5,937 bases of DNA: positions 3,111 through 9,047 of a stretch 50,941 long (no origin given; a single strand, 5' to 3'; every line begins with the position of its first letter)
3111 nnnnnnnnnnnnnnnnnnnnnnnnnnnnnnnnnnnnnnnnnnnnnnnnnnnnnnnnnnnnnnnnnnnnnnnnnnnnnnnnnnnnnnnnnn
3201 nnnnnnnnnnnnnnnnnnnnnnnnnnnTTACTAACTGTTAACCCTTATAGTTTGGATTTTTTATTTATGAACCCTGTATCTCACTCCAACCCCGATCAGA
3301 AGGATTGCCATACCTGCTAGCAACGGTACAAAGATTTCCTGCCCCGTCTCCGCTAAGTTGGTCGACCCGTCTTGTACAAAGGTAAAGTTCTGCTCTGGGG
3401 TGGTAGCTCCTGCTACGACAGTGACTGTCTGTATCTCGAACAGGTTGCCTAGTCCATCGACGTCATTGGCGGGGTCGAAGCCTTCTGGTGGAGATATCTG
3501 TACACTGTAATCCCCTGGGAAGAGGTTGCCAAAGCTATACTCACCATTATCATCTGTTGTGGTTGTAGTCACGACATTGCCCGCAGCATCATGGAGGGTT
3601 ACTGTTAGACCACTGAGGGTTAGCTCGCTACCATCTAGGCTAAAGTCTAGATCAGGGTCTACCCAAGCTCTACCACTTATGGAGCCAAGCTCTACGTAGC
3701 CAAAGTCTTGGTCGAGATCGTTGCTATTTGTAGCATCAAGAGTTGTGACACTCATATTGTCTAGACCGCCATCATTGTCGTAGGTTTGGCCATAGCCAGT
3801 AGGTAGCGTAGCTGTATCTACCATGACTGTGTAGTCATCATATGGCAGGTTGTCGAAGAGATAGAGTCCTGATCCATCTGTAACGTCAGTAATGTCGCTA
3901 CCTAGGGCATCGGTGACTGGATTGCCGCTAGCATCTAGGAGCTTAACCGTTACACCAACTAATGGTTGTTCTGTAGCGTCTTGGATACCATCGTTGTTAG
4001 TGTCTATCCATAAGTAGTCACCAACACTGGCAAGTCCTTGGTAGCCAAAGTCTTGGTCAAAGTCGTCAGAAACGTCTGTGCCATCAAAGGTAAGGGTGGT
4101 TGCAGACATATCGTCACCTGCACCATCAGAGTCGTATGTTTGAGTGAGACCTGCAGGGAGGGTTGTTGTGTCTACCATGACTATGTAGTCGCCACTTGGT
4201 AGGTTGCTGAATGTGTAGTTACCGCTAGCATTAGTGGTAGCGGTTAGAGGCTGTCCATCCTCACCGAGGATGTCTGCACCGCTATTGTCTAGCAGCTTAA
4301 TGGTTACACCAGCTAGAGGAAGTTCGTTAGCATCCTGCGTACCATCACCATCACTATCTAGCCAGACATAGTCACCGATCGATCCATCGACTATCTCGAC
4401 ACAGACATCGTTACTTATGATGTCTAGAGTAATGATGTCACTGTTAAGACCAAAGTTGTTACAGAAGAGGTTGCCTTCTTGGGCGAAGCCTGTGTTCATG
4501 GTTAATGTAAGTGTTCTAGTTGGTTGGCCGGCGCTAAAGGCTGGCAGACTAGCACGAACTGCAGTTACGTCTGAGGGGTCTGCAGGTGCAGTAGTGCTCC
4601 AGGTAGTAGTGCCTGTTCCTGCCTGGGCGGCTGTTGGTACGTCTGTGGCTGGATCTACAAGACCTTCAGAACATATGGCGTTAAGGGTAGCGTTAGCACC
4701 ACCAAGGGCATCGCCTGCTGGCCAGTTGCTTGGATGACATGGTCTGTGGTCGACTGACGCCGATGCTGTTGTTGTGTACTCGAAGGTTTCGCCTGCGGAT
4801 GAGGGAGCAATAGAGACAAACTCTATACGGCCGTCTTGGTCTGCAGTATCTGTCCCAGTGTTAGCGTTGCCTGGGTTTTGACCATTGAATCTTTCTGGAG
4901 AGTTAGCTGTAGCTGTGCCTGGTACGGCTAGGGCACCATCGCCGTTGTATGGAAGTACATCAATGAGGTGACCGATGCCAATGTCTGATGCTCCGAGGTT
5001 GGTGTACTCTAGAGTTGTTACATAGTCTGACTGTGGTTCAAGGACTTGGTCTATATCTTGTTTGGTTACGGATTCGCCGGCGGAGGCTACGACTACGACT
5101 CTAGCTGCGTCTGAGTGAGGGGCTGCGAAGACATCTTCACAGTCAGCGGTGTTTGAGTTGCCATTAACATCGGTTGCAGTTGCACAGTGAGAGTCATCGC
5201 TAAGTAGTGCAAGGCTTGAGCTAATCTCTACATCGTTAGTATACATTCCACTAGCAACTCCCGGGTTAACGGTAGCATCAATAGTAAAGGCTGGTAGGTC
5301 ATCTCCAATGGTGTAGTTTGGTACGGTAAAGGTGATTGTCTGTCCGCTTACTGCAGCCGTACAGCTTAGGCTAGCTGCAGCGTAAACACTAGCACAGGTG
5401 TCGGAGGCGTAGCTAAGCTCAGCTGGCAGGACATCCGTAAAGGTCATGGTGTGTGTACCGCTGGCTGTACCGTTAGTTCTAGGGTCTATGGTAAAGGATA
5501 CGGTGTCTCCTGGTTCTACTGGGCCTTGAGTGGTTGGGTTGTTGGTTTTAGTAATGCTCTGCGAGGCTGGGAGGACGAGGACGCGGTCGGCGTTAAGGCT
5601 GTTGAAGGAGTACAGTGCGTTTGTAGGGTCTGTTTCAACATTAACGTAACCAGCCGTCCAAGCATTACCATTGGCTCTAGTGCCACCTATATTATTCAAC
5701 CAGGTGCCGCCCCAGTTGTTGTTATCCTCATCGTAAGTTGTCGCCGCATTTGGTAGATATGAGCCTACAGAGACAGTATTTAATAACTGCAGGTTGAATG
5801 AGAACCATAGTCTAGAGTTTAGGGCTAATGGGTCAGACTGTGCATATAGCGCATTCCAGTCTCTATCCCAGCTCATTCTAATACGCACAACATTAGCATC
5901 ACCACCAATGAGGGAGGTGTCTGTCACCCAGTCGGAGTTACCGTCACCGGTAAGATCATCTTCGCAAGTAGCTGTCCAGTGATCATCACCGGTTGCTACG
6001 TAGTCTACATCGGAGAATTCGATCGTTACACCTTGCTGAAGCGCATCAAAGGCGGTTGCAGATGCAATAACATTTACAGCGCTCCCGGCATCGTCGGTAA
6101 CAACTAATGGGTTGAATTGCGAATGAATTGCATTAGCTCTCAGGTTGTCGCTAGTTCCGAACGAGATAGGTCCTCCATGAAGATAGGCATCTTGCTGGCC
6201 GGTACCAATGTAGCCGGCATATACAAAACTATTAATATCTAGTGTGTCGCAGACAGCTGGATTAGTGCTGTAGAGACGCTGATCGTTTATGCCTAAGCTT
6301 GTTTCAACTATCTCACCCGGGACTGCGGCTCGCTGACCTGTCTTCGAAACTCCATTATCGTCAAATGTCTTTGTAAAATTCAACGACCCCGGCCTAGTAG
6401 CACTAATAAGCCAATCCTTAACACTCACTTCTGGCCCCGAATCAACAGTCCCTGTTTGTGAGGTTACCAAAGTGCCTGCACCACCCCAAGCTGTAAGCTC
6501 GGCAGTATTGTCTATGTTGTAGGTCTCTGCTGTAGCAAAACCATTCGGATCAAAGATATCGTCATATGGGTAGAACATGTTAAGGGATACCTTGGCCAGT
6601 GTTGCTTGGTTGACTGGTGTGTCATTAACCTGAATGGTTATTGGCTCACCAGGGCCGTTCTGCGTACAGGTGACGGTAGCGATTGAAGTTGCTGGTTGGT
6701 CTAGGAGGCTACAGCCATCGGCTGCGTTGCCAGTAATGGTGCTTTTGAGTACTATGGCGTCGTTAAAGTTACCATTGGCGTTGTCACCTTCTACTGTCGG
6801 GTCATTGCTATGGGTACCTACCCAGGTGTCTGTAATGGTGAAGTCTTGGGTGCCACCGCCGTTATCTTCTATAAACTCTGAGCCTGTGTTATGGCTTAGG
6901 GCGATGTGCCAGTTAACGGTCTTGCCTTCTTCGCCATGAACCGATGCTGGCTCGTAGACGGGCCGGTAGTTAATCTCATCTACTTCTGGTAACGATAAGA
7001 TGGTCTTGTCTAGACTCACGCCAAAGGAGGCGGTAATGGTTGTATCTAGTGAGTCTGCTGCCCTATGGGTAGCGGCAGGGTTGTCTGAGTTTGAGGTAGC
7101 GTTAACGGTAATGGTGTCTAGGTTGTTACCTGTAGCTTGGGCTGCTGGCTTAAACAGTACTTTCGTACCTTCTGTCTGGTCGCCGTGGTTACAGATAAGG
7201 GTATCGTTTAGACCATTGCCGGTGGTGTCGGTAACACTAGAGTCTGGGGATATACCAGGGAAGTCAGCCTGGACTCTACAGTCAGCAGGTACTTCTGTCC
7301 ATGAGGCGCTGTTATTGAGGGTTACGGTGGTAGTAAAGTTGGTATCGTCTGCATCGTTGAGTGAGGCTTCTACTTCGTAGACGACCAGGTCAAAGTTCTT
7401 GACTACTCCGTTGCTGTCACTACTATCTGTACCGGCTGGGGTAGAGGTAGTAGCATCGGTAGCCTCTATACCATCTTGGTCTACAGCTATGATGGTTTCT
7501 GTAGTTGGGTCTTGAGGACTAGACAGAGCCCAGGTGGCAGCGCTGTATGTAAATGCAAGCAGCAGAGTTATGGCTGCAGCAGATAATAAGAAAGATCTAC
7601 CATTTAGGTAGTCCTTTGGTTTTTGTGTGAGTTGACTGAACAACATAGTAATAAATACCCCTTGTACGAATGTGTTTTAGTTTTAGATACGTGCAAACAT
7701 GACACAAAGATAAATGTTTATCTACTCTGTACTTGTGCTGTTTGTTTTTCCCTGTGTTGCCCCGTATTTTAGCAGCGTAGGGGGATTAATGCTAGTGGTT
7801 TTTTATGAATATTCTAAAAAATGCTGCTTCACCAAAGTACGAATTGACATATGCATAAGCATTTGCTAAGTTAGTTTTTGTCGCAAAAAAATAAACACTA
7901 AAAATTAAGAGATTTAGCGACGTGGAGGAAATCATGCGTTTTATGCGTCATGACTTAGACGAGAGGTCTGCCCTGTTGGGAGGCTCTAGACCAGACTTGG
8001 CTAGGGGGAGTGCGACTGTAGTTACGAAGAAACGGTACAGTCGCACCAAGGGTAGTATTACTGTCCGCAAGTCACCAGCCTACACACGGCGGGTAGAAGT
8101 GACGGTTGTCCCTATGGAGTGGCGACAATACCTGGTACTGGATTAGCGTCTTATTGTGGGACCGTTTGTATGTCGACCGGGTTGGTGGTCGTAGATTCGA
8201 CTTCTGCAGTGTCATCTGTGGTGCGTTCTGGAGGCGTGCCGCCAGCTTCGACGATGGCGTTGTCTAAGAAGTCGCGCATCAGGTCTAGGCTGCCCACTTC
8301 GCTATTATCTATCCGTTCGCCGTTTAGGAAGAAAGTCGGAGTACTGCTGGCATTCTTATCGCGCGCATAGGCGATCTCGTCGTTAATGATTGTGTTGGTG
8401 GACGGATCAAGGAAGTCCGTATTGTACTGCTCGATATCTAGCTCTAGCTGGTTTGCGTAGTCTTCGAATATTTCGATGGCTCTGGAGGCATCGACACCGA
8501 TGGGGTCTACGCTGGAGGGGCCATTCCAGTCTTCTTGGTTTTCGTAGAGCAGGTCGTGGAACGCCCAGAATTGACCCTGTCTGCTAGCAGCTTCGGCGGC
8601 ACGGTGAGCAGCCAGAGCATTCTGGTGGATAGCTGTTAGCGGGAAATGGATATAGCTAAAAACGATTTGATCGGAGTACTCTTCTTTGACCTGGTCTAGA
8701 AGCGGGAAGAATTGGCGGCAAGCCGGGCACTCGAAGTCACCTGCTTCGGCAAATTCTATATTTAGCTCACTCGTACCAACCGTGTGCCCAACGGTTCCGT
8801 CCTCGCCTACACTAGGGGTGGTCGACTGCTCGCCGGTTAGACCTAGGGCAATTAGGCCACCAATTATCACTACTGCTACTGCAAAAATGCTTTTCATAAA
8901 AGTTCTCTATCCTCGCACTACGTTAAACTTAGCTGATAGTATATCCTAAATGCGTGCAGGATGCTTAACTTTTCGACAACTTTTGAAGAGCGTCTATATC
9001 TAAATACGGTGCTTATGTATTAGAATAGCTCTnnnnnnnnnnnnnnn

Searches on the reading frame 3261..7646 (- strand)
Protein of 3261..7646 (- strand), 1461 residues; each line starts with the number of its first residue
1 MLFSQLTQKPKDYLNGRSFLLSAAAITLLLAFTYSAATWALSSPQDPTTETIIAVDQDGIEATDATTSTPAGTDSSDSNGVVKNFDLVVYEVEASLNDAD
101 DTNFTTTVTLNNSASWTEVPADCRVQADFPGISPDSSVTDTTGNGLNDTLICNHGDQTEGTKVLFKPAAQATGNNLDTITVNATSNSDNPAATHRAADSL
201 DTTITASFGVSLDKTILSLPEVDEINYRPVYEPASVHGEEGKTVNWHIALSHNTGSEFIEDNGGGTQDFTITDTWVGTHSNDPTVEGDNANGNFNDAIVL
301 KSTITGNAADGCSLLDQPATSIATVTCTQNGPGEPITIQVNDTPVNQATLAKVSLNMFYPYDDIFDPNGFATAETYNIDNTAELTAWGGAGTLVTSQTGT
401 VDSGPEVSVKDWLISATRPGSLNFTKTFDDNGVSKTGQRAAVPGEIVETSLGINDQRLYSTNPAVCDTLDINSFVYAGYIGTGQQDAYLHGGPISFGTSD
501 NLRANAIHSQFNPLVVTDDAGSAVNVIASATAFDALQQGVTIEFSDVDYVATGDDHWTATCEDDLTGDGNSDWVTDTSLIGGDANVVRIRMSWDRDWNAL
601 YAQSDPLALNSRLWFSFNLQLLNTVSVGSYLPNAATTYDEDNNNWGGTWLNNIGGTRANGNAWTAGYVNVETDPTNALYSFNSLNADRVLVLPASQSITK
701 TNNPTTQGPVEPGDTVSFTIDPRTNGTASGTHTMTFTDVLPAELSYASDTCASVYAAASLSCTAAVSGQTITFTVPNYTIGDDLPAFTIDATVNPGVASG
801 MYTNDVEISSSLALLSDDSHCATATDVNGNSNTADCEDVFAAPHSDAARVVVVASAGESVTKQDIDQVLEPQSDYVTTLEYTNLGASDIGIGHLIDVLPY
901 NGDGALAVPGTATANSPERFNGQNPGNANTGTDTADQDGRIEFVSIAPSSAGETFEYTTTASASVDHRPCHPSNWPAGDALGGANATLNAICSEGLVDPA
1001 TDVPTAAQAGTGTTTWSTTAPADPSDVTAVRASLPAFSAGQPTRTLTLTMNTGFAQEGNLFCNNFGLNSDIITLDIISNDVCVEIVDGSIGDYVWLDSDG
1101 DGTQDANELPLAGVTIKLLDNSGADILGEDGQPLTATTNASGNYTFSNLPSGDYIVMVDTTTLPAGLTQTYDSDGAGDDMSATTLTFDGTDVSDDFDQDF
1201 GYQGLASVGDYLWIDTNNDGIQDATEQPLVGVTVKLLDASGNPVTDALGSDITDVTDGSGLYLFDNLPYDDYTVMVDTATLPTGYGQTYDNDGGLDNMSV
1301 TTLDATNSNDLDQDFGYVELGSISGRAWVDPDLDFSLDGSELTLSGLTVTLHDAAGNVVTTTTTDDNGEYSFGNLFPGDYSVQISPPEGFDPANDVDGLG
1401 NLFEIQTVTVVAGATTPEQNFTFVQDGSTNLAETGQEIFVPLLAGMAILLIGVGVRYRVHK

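Call 9: search_protein_families(library=pfam, proteins=[window:3261-7646:-], max_evalue=0.01)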
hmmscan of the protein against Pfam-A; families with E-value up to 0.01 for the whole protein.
window:3261-7646:- (1461 aa): 12 families
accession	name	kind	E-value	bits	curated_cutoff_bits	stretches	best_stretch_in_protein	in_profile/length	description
PF17210.9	SdrD_B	-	1.7e-48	163.9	29.7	3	1089-1183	2-86/112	SdrD B-like domain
PF13620.12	CarboxypepD_reg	-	1.2e-19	70.8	32.3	3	1342-1422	12-80/82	Carboxypeptidase regulatory-like domain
PF17802.7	SpaA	-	7.8e-19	68.1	23.1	3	1343-1390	15-65/91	Prealbumin-like fold domain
PF13715.12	CarbopepD_reg_2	-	2.8e-08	34.1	32.2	0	1132-1159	24-51/88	CarboxypepD_reg-like domain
PF23193.1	NOMO_3rd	-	9e-07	29.4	27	0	1135-1157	61-83/120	NOMO third transthyretin-like domain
PF07495.19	Y_Y_Y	-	1.2e-05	25.6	26.6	0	1138-1160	24-46/65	Y_Y_Y domain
PF11974.14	bMG3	-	2.4e-05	24.7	34.9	0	1343-1373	27-57/103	Bacterial alpha-2-macroglobulin MG3 domain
PF23623.1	GBD_IRG7_N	-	2.6e-05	24.8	27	0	1348-1385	39-79/95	IRG7 N-terminal galactose binding domain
PF24421.1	Ig_J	-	0.0002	21.8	29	0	1349-1386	49-84/104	Tip attachment protein J, Ig-like domain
PF09430.16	EMC7_beta-sandw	-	0.00021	21.9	26.6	0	1129-1160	15-47/122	ER membrane protein complex subunit 7, beta-sandwich domain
PF24025.1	Ig_DR_A0283-like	-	0.0016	19.1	27.1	0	1343-1394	20-72/102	DR_A0283-like, Ig-like domain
PF22902.2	NOMO1-like_9th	-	0.0061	16.8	27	0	1344-1376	13-46/75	BOS complex subunit NOMO1-like, beta sandwich domain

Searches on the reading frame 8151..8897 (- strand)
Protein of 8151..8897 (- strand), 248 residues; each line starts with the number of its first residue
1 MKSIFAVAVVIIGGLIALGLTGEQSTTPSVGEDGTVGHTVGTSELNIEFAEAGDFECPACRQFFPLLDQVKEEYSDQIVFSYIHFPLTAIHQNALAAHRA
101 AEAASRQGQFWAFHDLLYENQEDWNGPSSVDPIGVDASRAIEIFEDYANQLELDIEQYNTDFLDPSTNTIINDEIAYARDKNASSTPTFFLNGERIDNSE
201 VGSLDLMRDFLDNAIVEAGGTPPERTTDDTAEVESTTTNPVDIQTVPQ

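Call 9: search_protein_families(library=pfam, proteins=[window:8151-8897:-], max_evalue=0.01)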
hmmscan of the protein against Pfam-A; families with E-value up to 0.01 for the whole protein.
window:8151-8897:- (248 aa): 4 families
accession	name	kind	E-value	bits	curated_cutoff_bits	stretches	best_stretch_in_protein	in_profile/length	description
PF13462.12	Thioredoxin_4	-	2.1e-19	70.8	23.2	1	38-199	6-153/165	Thioredoxin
PF01323.26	DSBA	-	2.9e-08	34.2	25.6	1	54-197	7-178/191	DSBA-like thioredoxin domain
PF13905.12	Thioredoxin_8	-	0.00054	20.7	27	0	56-85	12-43/94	Thioredoxin-like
PF13743.12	Thioredoxin_5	-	0.002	18.4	27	0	142-197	114-169/186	Thioredoxin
